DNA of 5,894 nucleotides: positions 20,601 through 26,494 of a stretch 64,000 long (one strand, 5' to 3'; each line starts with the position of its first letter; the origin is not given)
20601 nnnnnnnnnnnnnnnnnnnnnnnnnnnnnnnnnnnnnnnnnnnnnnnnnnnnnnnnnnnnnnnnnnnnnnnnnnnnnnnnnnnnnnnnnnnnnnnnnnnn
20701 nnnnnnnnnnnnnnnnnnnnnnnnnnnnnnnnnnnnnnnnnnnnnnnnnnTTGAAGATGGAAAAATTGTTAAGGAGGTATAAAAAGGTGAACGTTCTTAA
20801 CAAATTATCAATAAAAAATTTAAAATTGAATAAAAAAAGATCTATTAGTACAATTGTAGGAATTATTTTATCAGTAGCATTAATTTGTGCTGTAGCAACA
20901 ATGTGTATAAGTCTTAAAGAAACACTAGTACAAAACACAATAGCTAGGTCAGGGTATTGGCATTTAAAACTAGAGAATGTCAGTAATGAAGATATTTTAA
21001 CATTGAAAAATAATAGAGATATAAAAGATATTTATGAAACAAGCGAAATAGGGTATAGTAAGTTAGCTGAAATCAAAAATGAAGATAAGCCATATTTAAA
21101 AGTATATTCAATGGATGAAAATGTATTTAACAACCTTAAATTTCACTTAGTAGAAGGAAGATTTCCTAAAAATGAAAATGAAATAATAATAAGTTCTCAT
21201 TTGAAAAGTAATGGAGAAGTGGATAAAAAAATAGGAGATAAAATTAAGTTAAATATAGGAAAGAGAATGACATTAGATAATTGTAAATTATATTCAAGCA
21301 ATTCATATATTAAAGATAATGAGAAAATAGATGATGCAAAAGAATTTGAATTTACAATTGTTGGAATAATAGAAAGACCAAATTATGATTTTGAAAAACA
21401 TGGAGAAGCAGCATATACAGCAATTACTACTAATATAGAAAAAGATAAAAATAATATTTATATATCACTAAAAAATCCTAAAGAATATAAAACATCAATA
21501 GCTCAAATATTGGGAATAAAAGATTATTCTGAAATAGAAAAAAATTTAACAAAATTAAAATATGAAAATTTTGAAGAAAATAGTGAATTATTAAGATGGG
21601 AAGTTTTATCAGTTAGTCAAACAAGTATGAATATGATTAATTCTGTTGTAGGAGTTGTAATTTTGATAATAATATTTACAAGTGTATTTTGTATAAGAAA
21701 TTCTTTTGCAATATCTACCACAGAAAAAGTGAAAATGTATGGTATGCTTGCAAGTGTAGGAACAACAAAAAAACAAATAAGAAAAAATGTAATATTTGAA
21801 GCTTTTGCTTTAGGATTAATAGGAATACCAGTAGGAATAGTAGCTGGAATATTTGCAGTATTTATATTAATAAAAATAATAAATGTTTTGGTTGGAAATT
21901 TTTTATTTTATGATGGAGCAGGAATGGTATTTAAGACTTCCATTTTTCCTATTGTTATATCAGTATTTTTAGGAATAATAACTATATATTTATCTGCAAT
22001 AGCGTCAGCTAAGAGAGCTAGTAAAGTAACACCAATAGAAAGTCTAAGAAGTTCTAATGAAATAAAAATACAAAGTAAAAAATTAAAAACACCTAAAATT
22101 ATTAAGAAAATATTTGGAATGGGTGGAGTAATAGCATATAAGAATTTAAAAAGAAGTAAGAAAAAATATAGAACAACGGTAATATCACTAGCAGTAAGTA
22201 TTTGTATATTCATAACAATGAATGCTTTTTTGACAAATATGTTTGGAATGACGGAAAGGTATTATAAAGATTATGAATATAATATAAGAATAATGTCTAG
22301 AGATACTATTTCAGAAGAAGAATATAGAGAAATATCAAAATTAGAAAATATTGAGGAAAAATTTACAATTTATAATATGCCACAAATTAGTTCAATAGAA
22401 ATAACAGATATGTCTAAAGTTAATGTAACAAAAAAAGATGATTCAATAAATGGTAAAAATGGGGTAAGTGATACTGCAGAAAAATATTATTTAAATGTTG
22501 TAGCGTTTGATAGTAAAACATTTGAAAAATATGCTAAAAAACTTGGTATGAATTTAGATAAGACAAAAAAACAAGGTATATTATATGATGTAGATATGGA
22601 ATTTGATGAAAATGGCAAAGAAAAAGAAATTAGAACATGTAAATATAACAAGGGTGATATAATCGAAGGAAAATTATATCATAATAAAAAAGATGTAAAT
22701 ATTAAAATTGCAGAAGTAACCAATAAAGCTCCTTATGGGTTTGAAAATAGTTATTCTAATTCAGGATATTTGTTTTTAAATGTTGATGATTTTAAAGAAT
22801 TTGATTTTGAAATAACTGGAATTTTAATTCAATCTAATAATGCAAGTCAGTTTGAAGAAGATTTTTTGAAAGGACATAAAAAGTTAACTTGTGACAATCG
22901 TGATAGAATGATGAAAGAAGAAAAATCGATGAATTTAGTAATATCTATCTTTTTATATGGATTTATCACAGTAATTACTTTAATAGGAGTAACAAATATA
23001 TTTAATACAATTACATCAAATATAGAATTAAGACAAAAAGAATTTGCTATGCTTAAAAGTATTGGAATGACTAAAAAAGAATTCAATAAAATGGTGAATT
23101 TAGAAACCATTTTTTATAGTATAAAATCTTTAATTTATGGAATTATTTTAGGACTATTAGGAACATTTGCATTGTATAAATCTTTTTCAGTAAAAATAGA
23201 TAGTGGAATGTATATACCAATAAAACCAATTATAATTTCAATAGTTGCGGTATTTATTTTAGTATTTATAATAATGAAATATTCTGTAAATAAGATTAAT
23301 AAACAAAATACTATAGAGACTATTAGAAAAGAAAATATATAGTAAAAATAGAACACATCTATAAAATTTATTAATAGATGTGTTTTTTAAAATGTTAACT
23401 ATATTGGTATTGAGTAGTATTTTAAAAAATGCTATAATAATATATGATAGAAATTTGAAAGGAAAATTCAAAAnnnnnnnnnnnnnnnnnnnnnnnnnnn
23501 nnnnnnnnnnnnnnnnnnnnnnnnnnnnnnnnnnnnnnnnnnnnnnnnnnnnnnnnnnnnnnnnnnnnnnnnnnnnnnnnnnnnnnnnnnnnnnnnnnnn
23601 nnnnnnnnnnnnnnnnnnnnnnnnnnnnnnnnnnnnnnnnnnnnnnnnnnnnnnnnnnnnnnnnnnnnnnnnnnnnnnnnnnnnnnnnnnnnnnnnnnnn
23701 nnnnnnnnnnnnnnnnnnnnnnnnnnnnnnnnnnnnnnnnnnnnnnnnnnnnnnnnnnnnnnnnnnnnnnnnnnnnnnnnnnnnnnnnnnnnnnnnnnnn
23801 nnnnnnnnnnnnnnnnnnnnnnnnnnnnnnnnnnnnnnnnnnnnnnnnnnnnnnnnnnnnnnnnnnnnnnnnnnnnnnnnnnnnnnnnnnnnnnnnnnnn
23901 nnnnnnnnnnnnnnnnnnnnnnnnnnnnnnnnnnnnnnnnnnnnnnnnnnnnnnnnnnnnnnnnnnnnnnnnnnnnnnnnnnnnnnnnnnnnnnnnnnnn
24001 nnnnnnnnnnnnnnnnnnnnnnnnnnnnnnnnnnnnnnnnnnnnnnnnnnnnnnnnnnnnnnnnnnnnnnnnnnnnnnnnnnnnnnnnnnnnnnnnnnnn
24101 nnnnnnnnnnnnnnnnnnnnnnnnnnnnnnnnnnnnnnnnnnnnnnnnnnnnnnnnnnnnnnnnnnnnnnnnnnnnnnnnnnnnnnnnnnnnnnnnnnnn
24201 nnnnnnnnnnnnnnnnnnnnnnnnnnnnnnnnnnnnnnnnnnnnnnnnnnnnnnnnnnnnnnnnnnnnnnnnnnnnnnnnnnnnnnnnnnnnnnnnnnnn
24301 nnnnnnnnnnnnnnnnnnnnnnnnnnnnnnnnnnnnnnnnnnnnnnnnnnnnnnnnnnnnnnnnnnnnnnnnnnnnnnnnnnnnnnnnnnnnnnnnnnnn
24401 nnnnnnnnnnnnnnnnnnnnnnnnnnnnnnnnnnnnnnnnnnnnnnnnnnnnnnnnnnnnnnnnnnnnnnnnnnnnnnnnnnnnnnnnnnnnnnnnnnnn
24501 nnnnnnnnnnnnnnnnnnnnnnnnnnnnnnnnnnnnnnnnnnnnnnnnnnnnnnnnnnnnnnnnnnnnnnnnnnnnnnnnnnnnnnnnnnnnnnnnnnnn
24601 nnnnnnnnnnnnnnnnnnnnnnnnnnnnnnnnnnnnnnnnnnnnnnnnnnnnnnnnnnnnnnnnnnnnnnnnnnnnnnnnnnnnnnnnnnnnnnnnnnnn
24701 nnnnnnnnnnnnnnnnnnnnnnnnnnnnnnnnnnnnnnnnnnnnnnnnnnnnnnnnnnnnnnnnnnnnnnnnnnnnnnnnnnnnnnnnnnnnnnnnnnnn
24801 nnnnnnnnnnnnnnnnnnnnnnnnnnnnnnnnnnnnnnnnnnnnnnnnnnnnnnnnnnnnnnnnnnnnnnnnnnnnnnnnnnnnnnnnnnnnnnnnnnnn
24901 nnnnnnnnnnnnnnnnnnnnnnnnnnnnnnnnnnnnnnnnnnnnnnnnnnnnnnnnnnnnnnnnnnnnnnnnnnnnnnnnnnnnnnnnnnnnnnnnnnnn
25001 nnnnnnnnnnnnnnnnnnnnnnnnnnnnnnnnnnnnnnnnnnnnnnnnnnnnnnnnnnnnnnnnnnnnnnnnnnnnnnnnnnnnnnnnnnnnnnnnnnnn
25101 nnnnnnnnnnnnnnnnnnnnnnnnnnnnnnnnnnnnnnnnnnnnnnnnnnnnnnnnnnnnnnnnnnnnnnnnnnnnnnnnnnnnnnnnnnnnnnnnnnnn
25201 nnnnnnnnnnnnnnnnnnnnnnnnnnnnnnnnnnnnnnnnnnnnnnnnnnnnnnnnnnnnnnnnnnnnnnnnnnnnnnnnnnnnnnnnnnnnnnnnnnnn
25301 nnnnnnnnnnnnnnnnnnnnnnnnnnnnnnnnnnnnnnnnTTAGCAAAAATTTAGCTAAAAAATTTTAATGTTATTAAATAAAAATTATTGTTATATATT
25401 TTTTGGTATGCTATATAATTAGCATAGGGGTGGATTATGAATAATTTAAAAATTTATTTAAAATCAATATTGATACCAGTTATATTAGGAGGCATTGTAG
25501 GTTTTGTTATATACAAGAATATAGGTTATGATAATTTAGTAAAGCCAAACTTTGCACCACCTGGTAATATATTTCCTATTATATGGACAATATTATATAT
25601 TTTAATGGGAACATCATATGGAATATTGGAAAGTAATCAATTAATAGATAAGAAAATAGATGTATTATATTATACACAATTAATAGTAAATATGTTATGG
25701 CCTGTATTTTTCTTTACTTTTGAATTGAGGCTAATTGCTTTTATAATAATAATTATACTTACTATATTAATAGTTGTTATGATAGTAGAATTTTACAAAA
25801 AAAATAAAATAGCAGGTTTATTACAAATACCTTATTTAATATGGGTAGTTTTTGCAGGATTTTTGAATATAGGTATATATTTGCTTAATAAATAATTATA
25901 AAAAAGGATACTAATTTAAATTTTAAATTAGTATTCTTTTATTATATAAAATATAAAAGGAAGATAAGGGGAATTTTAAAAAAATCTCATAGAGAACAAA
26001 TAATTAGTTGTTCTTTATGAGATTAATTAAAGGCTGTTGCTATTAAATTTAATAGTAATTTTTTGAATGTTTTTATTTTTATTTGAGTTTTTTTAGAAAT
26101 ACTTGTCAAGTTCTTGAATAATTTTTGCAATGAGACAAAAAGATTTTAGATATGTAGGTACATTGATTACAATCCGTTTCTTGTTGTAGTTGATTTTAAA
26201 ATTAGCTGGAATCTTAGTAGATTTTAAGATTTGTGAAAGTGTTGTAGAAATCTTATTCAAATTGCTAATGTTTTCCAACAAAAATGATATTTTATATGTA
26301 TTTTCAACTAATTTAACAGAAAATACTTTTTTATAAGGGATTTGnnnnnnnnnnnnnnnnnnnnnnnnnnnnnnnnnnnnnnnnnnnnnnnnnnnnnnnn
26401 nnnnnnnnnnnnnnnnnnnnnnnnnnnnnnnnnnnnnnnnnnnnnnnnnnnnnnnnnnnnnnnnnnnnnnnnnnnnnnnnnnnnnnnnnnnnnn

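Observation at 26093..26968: Sporulation-type sigma factor with a ~75-residue C-terminal extension, divergent from the ABC-GntR-pilin/FGE cluster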

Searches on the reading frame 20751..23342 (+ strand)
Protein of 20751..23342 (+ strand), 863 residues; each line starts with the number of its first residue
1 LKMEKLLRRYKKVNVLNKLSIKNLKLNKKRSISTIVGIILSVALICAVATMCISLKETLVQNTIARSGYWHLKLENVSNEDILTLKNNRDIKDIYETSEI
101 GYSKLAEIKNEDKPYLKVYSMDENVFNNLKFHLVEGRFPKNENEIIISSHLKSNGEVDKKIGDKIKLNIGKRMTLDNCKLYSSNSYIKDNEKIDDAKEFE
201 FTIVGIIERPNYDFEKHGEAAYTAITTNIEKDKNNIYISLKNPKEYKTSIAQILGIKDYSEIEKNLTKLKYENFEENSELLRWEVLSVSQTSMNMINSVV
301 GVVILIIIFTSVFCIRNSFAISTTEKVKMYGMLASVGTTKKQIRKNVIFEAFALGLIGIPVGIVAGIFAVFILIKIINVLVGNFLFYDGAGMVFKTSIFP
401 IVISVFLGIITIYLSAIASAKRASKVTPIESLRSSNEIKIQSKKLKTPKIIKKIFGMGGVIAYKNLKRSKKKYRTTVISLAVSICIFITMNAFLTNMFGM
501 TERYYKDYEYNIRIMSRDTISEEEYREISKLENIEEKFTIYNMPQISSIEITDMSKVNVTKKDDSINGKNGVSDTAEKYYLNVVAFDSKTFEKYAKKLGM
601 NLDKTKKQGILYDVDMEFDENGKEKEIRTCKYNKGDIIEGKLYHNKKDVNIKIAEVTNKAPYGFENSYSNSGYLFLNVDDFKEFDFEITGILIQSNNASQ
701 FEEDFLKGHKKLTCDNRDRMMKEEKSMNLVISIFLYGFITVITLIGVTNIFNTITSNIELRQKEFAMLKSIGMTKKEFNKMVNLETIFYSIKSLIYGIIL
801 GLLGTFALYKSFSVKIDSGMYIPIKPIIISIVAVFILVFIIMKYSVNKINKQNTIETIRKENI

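Call 9: search_protein_families(library=pfam, proteins=[window:20751-23342:+], max_evalue=0.001)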
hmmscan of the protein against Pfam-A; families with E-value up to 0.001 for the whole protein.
window:20751-23342:+ (863 aa): 2 families
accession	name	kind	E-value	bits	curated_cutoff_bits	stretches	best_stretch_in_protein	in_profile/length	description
PF02687.27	FtsX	-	7.5e-31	107.1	25.5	2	738-853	3-119/120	FtsX-like permease C-terminal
PF12704.14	MacB_PCD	-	1.2e-11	45.7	27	1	32-253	2-204/207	MacB-like periplasmic core domain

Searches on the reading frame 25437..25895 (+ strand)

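Call 9: search_protein_families(library=pfam, proteins=[window:25437-25895:+], max_evalue=0.001)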
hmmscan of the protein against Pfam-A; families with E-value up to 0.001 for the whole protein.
window:25437-25895:+ (152 aa): 1 family
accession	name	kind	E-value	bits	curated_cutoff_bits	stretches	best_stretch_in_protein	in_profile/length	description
PF03073.20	TspO_MBR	-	4.5e-37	127.4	24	1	11-149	2-145/145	TspO/MBR family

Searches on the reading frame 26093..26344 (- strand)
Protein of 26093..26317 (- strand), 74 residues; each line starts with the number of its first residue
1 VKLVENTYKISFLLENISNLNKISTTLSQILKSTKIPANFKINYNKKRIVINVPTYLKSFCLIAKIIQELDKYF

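Call 3: search_protein_families(library=pfam, proteins=[window:26093-26317:-], max_evalue=1)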
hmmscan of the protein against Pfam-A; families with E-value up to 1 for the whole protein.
window:26093-26317:- (74 aa): 0 families

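Call 26: predict_structure(alignment_id=A2)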
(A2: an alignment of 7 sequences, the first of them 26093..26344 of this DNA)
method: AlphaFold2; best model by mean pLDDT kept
length: 83 residues; sequences in the alignment: 7
mean_pLDDT: 81.2   pTM: 0.67
mean pLDDT of the five models: 81.2, 79.0, 78.7, 78.3, 78.2
residues with pLDDT >= 90: 1; 70-90: 73; 50-70: 8; < 50: 1
segments of 3 or more residues with pLDDT < 50: none
pLDDT, mean of each block of 10 residues (from residue 1): 71 88 82 85 73 83 84 86 75
secondary structure, 60 per line:
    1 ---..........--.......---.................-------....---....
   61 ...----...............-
elements in order: H4-7 E8-13 E16-22 H26-42 E50-53 E57-63 H68-82

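Call 28: search_protein_representatives(alignment_id=A2)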
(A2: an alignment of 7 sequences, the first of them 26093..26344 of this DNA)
Query: 7 sequences, 88 profile positions. Proteins with E-value up to 0.001 (for the whole library): 159; up to 1e-10: 91; up to 1e-30: 12. The best 150 are listed.
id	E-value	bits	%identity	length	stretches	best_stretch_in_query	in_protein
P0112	1.1e-44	166.5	-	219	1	1-88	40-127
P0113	7.0e-37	141.5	-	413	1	3-88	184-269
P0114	7.6e-37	141.4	-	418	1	1-88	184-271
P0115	7.8e-36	138.2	-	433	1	3-88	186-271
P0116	9.0e-36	138.0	-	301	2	3-88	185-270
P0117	1.7e-35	137.1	-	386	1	2-88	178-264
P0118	5.1e-35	135.6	-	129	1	12-88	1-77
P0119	2.7e-34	133.2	-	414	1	2-88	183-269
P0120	5.9e-34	132.2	-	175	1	12-88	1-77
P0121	3.2e-33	129.8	-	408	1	5-88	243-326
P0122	3.3e-33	129.8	-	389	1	4-88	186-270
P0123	4.8e-33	129.3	-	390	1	3-88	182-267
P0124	1.1e-30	121.6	-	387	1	2-88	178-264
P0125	9.1e-30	118.7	-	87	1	12-88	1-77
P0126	4.6e-29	116.5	-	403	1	4-88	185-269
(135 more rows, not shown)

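Call 29: fold_search(model_id=the predicted structure, library=pdb)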
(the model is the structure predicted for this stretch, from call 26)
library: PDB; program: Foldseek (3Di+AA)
matches with E <= 10: 1574; with E <= 0.001: 0
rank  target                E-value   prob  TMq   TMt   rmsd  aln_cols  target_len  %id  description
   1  6vu7_A                2.7e-03  0.99  0.47  0.31   5.3        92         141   16  Crystal structure of YbjN, a putative transcription regulator from E. coli (released 2020-03-11)
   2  6vu7_C                3.7e-03  0.99  0.47  0.31   5.4        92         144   16  Crystal structure of YbjN, a putative transcription regulator from E. coli (released 2020-03-11)
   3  6vu7_B                4.5e-03  0.99  0.47  0.31   5.3        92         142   16  Crystal structure of YbjN, a putative transcription regulator from E. coli (released 2020-03-11)
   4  5fr7_A                5.2e-03  0.90  0.35  0.25   5.7        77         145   16  Erwinia amylovora AmyR amylovoran repressor, a member of the YbjN protein family (released 2017-01-18)
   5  5frk_B                5.9e-03  0.92  0.37  0.26   6.5        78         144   14  SeMet crystal structure of Erwinia amylovora AmyR amylovoran repressor, a member of the YbjN protein family (released 2017-02-15)
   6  4low_A                6.7e-03  1.00  0.65  0.64   2.9        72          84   10  Structure and identification of a pterin dehydratase-like protein as a RuBisCO assembly factor in the alpha-carboxysom (released 2013-09-11)
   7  6vu7_D                6.7e-03  0.98  0.47  0.33   5.3        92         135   16  Crystal structure of YbjN, a putative transcription regulator from E. coli (released 2020-03-11)
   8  8qmb_A                1.1e-02  1.00  0.59  0.09   3.5        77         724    9  Nucleant-assisted 2.0 A resolution structure of the Streptococcus pneumoniae topoisomerase IV-V18mer DNA complex with  (released 2024-10-02)
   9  5fr7_B                1.1e-02  0.82  0.35  0.25   5.7        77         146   16  Erwinia amylovora AmyR amylovoran repressor, a member of the YbjN protein family (released 2017-01-18)
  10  9drl_B                1.4e-02  1.00  0.54  0.13   2.1        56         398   14  Cryo-EM structure of the T33-549 tetrahedral cage (released 2025-08-06)
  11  4z4q_B                1.4e-02  1.00  0.59  0.09   3.4        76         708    8  Quinazolinedione(PD 0305970)-DNA cleavage complex of topoisomerase IV from S. pneumoniae (released 2016-09-14)
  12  8q8o_B                2.0e-02  0.38  0.28  0.22   6.6        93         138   14  PA14_16140 protein: the regulator of an operon involved in the biofilm formation in PA14 P. aeruginosa (released 2024-02-28)
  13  1s12_A                2.4e-02  0.91  0.42  0.39   5.0        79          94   10  Crystal structure of TM1457 (released 2004-12-07)
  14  9quo                  2.8e-02  0.99  0.58  0.32   2.7        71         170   15  Co(II)-bound de novo protein scaffold TFD-EH T87E (released 2025-11-19)
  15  9qul                  2.9e-02  0.99  0.58  0.32   2.7        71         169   15  Zn(II)-bound de novo protein scaffold TFD-EH T87E (released 2025-11-19)
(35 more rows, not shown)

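Call 51: fold_search(model_id=the predicted structure, library=viral)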
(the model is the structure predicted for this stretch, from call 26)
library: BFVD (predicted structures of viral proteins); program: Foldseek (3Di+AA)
matches with E <= 10: 1500; with E <= 0.001: 0
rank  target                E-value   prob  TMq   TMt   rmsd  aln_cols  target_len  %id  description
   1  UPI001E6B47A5         5.5e-03  0.99  0.46  0.36   5.0        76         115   10  (no name look-up for this kind of identifier)
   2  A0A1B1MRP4            8.1e-03  1.00  0.59  0.34   2.4        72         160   18  Uncharacterized protein [Pteropox virus]
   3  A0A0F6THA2            9.8e-03  0.99  0.50  0.51   3.8        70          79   17  Uncharacterized protein [Sinorhizobium phage phiM9]
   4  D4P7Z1                1.2e-02  0.95  0.39  0.35   4.7        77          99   16  Gp16 [Rhodococcus phage ReqiPine5]
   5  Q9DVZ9                1.4e-02  1.00  0.67  0.59   2.5        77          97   14  ORF33 protein [Plutella xylostella granulovirus]
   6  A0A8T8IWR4            1.4e-02  0.98  0.38  0.40   4.5        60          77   15  (no name in the UniProt tables at hand)
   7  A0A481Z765            1.6e-02  0.99  0.59  0.40   5.7       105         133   13  Uncharacterized protein [Pithovirus LCPAC202]
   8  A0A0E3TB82            1.8e-02  0.99  0.47  0.51   6.5        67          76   16  Uncharacterized protein [Enterococcus phage EFLK1]
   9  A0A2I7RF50            1.8e-02  0.98  0.52  0.56   3.8        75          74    9  (no name in the UniProt tables at hand)
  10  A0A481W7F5            1.9e-02  0.99  0.60  0.45   4.2        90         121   19  TonB-dependent receptor [Fusobacterium phage Fnu1]
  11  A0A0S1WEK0            2.3e-02  0.98  0.51  0.52   3.2        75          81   11  (no name in the UniProt tables at hand)
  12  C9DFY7                2.4e-02  0.99  0.60  0.33   3.5        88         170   15  Uncharacterized protein [Delftia phage PhiW-14]
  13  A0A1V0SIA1            2.4e-02  0.95  0.50  0.29   4.5        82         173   20  Uncharacterized protein [Klosneuvirus KNV1]
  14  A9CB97                2.6e-02  0.99  0.52  0.24   3.1        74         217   11  Protein E4.3 [Snake adenovirus serotype 1]
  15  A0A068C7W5            2.6e-02  0.97  0.46  0.50   3.6        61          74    6  Uncharacterized protein [Listeria phage LMTA-148]
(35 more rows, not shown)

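Call 55: search_solved_structures(query=A2, max_evalue=10)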
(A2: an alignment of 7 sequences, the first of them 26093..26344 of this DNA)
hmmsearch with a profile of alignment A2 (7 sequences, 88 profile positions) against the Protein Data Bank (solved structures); distinct sequences matched with E-value up to 10: 3.
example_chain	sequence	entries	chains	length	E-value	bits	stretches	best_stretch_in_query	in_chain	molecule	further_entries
3goz_A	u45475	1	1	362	0.048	17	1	23-73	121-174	Leucine-rich repeat-containing protein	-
7ns3_5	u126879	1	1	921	4.9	10.6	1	25-67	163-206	Vacuolar import and degradation protein 28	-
6swy_5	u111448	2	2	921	6.3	10.2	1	25-67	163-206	Vacuolar import and degradation protein 28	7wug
